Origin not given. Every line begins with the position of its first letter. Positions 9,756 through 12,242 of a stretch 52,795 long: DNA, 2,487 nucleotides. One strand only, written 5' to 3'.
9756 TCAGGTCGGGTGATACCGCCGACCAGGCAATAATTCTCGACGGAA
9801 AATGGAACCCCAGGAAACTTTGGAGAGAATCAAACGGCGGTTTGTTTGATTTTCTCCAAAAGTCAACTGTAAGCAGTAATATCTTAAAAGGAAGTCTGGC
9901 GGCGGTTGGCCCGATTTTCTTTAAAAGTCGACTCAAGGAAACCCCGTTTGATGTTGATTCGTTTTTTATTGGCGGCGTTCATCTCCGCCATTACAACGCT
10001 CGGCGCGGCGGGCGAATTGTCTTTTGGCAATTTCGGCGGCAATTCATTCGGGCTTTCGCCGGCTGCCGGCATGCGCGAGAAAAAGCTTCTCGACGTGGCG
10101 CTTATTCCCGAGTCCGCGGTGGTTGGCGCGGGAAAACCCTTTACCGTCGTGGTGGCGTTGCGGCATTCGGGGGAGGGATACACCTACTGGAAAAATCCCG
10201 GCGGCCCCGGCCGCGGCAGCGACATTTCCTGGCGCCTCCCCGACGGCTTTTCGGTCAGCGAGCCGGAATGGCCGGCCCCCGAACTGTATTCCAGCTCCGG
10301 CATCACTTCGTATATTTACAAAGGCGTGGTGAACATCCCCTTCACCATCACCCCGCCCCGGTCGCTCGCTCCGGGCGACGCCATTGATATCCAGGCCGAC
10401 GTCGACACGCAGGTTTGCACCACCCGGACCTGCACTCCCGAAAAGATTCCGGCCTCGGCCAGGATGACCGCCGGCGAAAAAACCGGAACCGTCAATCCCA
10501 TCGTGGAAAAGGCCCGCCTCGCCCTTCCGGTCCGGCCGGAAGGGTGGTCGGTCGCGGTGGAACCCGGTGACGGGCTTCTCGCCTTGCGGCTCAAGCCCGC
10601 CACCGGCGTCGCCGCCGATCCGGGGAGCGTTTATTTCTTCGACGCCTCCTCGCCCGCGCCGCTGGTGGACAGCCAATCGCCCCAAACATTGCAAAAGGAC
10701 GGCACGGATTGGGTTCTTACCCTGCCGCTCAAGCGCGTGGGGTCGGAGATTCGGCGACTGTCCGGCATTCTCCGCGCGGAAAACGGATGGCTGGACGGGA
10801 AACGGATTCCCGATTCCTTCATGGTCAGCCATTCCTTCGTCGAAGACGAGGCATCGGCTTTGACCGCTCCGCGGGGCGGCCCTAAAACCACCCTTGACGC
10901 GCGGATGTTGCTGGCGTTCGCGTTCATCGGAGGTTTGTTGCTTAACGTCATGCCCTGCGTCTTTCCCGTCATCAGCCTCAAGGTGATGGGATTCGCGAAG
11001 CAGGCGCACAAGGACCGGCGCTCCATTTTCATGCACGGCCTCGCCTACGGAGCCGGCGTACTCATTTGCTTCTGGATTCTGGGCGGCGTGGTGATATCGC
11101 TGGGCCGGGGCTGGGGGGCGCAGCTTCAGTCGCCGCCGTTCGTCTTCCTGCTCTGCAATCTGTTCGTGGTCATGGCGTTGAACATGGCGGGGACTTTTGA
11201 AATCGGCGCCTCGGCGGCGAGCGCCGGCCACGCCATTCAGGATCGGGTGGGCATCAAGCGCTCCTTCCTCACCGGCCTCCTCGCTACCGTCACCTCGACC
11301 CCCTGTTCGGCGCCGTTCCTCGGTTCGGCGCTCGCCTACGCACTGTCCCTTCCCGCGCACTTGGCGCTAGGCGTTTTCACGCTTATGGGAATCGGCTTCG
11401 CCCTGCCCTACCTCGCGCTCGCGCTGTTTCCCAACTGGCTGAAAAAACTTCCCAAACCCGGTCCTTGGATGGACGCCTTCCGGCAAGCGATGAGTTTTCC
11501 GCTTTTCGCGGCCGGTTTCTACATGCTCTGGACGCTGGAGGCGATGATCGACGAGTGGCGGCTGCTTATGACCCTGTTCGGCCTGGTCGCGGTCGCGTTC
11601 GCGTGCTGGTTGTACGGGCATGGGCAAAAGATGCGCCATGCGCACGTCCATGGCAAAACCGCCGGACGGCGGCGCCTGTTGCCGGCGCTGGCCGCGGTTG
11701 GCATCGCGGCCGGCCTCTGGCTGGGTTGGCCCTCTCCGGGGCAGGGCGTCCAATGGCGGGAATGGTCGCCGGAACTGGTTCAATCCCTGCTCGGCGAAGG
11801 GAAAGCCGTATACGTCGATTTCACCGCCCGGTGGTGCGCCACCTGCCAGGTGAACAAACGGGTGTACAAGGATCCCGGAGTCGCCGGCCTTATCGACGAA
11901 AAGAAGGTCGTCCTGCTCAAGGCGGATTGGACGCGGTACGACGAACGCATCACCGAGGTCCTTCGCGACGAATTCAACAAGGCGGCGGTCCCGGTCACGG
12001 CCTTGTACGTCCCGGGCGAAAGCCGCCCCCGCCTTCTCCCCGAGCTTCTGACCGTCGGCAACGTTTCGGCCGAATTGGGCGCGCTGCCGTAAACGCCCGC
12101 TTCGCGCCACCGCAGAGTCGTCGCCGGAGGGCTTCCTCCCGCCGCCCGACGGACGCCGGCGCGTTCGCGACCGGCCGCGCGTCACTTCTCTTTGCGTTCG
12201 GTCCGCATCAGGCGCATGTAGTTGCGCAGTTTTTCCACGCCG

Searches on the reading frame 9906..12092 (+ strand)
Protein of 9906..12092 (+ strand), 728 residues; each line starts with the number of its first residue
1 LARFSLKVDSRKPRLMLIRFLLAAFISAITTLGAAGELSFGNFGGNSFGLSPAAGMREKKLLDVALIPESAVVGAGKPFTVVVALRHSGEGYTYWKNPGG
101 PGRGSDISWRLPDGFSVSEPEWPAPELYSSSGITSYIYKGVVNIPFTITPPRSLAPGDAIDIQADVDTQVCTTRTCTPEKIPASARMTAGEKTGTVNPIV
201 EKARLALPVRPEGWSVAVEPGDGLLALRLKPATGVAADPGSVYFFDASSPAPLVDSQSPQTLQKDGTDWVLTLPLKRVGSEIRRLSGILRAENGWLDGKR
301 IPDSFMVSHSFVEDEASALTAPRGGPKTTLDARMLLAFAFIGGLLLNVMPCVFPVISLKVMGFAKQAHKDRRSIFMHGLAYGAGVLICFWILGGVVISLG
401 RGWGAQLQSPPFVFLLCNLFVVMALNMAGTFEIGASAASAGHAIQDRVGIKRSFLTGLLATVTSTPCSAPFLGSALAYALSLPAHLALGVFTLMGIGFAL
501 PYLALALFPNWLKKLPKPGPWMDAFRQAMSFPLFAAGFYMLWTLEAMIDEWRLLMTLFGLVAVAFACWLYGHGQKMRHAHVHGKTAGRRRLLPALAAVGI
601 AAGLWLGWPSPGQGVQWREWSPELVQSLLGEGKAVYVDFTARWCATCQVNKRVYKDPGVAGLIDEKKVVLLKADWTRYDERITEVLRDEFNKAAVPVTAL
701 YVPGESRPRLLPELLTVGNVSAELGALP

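Call 12: search_protein_families(library=pfam, proteins=[window:9906-12092:+])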
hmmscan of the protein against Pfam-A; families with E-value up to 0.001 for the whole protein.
window:9906-12092:+ (728 aa): 3 families
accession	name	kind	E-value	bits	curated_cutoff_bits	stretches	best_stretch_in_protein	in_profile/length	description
PF02683.22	DsbD_TM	-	3.7e-19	69.3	27.1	1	335-541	4-215/219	Cytochrome C biogenesis protein transmembrane domain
PF11412.14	DsbD_N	-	7.2e-15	55.5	25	1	71-180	10-111/119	Thiol:disulfide interchange protein DsbD, N-terminal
PF13899.12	Thioredoxin_7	-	6.9e-13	49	27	1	616-703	1-83/83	Thioredoxin-like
